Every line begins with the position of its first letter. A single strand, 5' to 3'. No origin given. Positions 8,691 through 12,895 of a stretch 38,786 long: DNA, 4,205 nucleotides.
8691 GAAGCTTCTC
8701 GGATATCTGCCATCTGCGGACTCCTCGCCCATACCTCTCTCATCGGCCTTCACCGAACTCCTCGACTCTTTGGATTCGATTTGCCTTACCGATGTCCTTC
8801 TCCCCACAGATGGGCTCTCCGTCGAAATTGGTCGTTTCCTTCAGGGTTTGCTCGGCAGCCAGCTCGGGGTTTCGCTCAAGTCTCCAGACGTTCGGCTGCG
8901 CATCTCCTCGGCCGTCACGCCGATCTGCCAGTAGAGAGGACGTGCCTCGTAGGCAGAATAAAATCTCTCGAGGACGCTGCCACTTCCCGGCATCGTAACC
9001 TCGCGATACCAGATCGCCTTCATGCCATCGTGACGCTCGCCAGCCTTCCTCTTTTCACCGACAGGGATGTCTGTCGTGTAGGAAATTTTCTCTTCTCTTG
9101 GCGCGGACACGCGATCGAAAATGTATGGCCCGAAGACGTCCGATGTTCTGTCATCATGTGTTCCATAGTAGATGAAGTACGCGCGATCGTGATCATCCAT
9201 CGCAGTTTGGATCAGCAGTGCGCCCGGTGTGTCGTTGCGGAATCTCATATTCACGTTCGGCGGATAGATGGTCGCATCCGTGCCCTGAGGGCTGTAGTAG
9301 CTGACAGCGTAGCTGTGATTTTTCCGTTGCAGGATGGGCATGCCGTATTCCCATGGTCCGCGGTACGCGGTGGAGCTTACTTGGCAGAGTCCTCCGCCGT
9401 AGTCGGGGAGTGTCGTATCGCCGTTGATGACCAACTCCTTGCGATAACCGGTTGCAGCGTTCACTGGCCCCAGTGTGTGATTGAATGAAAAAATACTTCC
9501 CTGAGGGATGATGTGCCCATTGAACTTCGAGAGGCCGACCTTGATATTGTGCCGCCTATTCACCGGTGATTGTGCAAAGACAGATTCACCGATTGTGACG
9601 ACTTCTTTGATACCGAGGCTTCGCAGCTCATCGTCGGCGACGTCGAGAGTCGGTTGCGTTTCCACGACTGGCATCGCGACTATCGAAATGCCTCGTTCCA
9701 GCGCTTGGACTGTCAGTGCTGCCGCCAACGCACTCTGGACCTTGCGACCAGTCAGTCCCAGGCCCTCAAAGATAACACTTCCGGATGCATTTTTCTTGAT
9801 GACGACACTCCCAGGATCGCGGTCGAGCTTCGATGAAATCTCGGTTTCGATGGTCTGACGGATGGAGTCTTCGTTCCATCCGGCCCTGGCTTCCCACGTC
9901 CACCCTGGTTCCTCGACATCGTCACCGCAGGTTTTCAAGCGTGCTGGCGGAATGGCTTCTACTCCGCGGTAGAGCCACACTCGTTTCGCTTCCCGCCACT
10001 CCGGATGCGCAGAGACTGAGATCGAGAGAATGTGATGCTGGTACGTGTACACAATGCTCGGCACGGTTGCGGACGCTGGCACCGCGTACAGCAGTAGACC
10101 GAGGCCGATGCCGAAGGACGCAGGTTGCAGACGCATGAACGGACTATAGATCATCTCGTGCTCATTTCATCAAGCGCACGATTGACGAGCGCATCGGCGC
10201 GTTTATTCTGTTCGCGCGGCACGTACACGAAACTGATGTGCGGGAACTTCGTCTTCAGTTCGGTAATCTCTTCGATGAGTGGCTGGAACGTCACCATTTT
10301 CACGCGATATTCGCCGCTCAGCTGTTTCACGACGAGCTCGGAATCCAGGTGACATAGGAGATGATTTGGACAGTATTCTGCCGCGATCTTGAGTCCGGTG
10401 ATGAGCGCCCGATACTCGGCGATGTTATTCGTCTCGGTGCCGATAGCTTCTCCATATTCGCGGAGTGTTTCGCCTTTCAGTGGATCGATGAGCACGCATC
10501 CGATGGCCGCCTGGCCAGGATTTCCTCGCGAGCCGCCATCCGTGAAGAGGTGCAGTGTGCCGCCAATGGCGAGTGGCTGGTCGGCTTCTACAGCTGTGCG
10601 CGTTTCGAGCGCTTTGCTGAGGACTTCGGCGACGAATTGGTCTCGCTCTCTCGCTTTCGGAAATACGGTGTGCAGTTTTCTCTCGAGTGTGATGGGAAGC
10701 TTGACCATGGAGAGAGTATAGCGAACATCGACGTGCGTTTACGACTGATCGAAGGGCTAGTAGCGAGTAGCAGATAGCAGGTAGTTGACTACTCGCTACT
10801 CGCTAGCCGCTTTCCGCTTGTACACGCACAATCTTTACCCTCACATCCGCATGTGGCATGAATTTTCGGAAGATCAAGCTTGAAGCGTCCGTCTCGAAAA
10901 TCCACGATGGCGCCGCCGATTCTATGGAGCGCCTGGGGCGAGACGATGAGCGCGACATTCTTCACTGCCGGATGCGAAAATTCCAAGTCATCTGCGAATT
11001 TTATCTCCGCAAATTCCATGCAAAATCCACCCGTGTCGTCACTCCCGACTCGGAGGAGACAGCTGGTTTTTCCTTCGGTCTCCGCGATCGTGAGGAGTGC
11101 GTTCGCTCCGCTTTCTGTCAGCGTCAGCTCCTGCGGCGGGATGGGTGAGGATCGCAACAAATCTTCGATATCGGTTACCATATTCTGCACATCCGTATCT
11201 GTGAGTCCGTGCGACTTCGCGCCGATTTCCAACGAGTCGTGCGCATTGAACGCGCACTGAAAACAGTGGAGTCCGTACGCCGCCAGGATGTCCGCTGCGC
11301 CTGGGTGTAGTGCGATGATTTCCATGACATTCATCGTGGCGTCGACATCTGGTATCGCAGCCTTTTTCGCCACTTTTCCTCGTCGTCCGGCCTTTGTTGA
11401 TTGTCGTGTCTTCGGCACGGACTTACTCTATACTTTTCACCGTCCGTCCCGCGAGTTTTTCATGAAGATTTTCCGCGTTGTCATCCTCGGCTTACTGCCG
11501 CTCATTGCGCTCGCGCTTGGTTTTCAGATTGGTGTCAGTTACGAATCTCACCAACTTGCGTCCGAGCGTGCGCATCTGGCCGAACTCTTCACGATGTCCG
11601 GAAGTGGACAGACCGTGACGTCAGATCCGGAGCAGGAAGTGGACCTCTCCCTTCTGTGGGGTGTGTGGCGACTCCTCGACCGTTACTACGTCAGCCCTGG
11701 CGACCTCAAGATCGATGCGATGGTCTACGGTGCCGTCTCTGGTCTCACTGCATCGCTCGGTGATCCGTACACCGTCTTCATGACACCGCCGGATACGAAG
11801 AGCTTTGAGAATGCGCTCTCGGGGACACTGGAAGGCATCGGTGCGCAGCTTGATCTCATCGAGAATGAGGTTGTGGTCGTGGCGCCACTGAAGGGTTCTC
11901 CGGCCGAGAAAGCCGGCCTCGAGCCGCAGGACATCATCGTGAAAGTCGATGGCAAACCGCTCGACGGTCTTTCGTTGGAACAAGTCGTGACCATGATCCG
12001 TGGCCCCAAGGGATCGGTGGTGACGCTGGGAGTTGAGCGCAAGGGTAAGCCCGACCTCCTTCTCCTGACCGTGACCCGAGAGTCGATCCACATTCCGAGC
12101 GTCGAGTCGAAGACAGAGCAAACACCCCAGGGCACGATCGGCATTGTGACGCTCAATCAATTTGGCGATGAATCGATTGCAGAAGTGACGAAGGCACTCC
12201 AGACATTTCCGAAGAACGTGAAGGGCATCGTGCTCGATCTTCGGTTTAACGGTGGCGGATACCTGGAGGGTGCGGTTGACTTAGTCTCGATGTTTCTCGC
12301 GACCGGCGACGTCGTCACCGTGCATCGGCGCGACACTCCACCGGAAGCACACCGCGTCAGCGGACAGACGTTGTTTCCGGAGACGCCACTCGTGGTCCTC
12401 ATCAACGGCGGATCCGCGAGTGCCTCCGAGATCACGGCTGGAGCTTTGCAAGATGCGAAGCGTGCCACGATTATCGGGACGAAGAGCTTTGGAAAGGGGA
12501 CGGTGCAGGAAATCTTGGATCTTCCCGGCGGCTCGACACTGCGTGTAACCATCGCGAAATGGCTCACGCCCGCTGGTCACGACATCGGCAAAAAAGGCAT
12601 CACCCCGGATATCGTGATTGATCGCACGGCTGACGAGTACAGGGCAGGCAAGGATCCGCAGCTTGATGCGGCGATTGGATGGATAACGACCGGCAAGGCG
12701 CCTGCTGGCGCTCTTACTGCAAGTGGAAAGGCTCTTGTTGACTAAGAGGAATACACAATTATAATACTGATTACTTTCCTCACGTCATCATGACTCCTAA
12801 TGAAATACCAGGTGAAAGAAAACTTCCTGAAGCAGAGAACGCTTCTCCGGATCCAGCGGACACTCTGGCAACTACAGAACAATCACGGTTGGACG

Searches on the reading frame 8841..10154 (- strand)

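Call 7: search_protein_families(library=pfam, proteins=[window:8841-10154:-], max_evalue=0.001)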
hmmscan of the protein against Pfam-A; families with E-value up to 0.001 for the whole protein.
window:8841-10154:- (437 aa): 1 family
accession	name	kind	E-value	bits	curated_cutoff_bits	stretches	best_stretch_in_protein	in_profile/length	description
PF04294.18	VanW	-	9.6e-37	125.8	27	1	199-322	1-123/130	VanW like protein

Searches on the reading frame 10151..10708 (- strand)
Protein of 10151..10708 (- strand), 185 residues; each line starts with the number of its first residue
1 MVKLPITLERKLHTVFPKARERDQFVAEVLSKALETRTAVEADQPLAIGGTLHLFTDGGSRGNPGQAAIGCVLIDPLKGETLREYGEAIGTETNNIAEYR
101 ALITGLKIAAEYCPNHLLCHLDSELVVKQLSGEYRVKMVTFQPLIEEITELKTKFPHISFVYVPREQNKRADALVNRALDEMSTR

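Call 7: search_protein_families(library=pfam, proteins=[window:10151-10708:-], max_evalue=0.001)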
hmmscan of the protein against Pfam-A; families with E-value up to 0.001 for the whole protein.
window:10151-10708:- (185 aa): 2 families
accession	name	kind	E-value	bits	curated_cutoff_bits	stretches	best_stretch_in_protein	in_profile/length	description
PF13456.12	RVT_3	-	9.3e-22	77.7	21.6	1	56-178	2-123/123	Reverse transcriptase-like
PF00075.30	RNase_H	-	1e-08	35.9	25.8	1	53-178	5-139/141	RNase H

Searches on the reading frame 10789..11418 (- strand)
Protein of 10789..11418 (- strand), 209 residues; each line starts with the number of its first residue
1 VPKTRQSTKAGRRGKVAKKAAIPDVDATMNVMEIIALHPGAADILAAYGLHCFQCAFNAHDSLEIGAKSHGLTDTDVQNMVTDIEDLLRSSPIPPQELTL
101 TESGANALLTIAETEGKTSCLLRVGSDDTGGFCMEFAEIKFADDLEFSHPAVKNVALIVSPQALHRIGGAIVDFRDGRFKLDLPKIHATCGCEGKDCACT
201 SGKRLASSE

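Call 7: search_protein_families(library=pfam, proteins=[window:10789-11418:-], max_evalue=0.001)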
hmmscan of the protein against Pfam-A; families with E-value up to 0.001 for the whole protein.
window:10789-11418:- (209 aa): 1 family
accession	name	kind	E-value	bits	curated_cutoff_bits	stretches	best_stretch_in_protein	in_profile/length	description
PF08984.16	DUF1858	-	3.4e-07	30.7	32.2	1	26-72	2-53/59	Domain of unknown function (DUF1858)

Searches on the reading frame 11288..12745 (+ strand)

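Call 7: search_protein_families(library=pfam, proteins=[window:11288-12745:+], max_evalue=0.001)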
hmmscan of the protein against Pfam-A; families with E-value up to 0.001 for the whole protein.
window:11288-12745:+ (485 aa): 5 families
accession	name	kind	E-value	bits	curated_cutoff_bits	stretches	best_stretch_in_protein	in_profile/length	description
PF03572.23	Peptidase_S41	-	5.4e-52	176.1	24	1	284-444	2-165/165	Peptidase family S41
PF17820.7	PDZ_6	-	5.6e-16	58.5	27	1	196-251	1-54/54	PDZ domain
PF00595.29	PDZ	-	4.4e-12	46.7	23.2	1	181-249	9-80/81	PDZ domain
PF13180.12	PDZ_2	-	1.4e-11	44.9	27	1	183-256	2-74/80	PDZ domain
PF22694.1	CtpB_N-like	-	0.00021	22.1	27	1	115-165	33-81/85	Activating protease CtpB N-terminal domain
